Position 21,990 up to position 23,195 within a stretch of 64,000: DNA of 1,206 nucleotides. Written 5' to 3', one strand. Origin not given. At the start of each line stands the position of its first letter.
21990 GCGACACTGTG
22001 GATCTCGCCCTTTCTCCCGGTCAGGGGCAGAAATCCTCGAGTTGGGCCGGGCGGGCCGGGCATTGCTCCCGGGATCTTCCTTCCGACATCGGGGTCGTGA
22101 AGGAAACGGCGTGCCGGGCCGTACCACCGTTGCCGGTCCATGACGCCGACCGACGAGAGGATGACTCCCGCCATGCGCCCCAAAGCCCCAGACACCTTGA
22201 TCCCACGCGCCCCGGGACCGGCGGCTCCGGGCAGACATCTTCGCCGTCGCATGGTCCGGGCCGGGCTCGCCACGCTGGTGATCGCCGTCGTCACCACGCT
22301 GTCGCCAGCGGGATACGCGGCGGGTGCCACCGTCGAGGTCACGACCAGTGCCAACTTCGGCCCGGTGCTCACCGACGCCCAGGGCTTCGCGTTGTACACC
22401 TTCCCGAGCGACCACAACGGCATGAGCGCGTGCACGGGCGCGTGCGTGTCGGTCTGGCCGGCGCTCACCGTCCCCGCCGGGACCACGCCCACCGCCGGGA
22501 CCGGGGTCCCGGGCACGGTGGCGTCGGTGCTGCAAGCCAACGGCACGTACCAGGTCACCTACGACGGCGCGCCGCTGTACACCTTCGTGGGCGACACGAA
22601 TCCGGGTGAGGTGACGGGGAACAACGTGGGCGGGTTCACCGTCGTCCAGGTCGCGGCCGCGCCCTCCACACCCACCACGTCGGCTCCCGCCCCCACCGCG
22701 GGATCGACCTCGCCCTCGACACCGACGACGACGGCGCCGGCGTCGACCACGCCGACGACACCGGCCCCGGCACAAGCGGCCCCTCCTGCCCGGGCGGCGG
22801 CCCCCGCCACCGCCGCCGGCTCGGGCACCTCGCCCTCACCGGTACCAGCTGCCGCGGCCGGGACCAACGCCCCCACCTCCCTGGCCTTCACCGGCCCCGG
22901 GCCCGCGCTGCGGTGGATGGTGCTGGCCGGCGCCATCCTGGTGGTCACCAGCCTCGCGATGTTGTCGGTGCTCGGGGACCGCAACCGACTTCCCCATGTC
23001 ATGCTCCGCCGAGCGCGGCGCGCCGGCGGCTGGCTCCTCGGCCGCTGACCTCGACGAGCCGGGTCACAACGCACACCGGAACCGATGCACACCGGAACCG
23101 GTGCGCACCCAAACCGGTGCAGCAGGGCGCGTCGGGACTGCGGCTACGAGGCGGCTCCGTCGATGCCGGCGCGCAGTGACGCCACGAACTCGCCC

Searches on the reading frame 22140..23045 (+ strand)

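Call 51: search_protein_families(library=pfam, proteins=[window:22140-23045:+], max_evalue=0.01)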
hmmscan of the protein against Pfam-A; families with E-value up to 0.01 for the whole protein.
window:22140-23045:+ (302 aa): 1 family
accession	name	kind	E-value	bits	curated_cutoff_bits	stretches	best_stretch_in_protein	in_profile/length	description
PF03640.20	Lipoprotein_15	-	4.9e-22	77.6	24.4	2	131-166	4-39/47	Secreted repeat of unknown function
